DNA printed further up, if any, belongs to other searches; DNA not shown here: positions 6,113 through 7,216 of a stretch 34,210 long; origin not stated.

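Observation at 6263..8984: Degenerate GlyQ/GlyS-like gene pair in the slot after rplT: a possible pseudo-synthetase or repurposed aaRS paralog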

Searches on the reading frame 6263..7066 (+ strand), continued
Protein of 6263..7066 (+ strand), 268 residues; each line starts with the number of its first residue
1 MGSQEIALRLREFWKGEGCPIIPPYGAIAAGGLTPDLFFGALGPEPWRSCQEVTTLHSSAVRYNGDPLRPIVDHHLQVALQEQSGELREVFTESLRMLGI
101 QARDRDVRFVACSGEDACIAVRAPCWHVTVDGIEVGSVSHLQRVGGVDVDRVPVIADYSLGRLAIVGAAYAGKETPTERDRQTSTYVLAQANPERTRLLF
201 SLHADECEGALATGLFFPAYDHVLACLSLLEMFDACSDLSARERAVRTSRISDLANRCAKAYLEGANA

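Call 60: fold_search(model_id=the predicted structure, library=pdb)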
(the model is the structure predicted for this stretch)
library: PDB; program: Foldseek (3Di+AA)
matches with E <= 10: 878; with E <= 0.001: 123
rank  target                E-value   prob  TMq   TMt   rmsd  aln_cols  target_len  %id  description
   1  3rf1_A                2.5e-23  1.00  0.90  0.83   2.9       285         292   26  The crystal structure of glycyl-tRNA synthetase subunit alpha from Campylobacter jejuni subsp. jejuni NCTC 11168 (released 2011-04-20)
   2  5f5w_B                3.5e-23  1.00  0.91  0.87   2.4       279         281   29  Crystal structure of the alpha subunit of glycyl tRNA synthetase (GlyRS) from Aquifex aeolicus in complex with an anal (released 2016-05-11)
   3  3rgl_B                5.5e-23  1.00  0.90  0.84   2.9       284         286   26  The crystal structure of glycyl-tRNA synthetase subunit alpha from Campylobacter jejuni subsp. jejuni NCTC in complex  (released 2011-06-08)
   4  3rf1_B                6.5e-23  1.00  0.91  0.86   2.8       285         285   26  The crystal structure of glycyl-tRNA synthetase subunit alpha from Campylobacter jejuni subsp. jejuni NCTC 11168 (released 2011-04-20)
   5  5f5w_A                7.6e-23  1.00  0.91  0.87   2.4       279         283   29  Crystal structure of the alpha subunit of glycyl tRNA synthetase (GlyRS) from Aquifex aeolicus in complex with an anal (released 2016-05-11)
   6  5f5w_D                1.1e-22  1.00  0.90  0.87   2.6       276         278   30  Crystal structure of the alpha subunit of glycyl tRNA synthetase (GlyRS) from Aquifex aeolicus in complex with an anal (released 2016-05-11)
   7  1j5w_A                1.3e-22  1.00  0.91  0.88   2.5       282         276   26  Crystal structure of Glycyl-tRNA synthetase alpha chain (TM0216) from Thermotoga maritima at 1.95 A resolution (released 2002-07-17)
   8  1j5w_B                1.8e-22  1.00  0.91  0.87   2.5       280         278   26  Crystal structure of Glycyl-tRNA synthetase alpha chain (TM0216) from Thermotoga maritima at 1.95 A resolution (released 2002-07-17)
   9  7lu4_B                2.4e-22  1.00  0.91  0.26   2.6       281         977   31  Crystal structure of bacterial glycyl tRNA synthetase in complex with glycine (released 2021-08-04)
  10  7lu4_A                5.0e-22  1.00  0.90  0.26   2.7       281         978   31  Crystal structure of bacterial glycyl tRNA synthetase in complex with glycine (released 2021-08-04)
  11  8ie2_A                7.3e-22  1.00  0.91  0.82   2.6       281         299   28  Crystal structure of Lactiplantibacillus plantarum GlyRS (released 2023-06-07)
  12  7xjy_A                1.2e-20  1.00  0.89  0.33   2.8       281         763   27  Cryo-EM structure of Oryza sativa plastid glycyl-tRNA synthetase (apo form) (released 2023-05-03)
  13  7xof_B                1.4e-20  1.00  0.88  0.27   3.1       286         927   26  Crystal structure of Oryza sativa plastid glycyl-tRNA synthetase (released 2023-05-24)
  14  7eiv_B                1.8e-20  1.00  0.92  0.82   2.4       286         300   26  heterotetrameric glycyl-tRNA synthetase from Escherichia coli (released 2021-08-11)
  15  7yse_A                2.0e-20  1.00  0.91  0.82   2.6       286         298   26  Crystal structure of E. coli heterotetrameric GlyRS in complex with tRNA (released 2023-02-01)
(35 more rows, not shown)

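Call 68: search_protein_representatives(alignment_id=A2)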
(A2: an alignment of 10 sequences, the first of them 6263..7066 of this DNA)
Query: 10 sequences, 267 profile positions. Proteins with E-value up to 0.001 (for the whole library): 1239; up to 1e-10: 515; up to 1e-30: 51. The best 150 are listed.
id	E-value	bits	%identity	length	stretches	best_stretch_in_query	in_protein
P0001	1.3e-125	434.5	-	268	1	1-267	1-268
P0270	3.0e-110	384.1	-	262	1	1-267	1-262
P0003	8.5e-78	277.7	-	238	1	1-165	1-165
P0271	1.5e-52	194.9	-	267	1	1-267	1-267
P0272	5.3e-46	173.4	-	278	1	1-263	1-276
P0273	1.5e-43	165.4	-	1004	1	4-266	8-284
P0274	1.5e-41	158.8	-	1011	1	4-264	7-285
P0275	8.8e-40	153.1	-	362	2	1-169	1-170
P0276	1.9e-37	145.4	-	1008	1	1-263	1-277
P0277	4.4e-37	144.2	-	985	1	1-264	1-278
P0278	6.4e-37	143.7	-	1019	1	4-265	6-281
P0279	7.5e-37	143.4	-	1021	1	4-266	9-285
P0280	1.2e-36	142.8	-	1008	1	3-263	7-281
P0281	1.5e-36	142.5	-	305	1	4-263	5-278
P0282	2.1e-36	142.0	-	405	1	3-263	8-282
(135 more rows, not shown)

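Call 79: search_protein_families(library=ncbifam, proteins=[L001:10001-10801:+, L001:10797-12698:+], max_evalue=1e-20)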
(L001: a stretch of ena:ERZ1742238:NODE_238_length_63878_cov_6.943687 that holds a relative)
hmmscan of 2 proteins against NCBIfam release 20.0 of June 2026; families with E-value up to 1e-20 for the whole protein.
L001:10001-10801:+ (267 aa): 3 families
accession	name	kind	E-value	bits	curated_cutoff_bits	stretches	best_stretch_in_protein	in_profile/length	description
NF006827.1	PRK09348.1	equivalog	1.6e-35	122.8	369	1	4-263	3-276/276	glycine--tRNA ligase subunit alpha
TIGR00388.1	glyQ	equivalog_domain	2.7e-32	112.2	361.45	1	2-164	2-165/293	glycine--tRNA ligase subunit alpha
NF011499.0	PRK14908.1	equivalog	4.9e-28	98.1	1244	1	4-264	8-282/998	glycine--tRNA ligase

L001:10797-12698:+ (634 aa): 2 families
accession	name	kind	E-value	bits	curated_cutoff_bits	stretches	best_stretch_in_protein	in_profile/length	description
TIGR00211.2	glyS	equivalog_domain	1.4e-85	288.2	300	1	66-621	120-684/684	glycine--tRNA ligase subunit beta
NF011499.0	PRK14908.1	equivalog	9.1e-68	229.6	1244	1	69-621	435-996/998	glycine--tRNA ligase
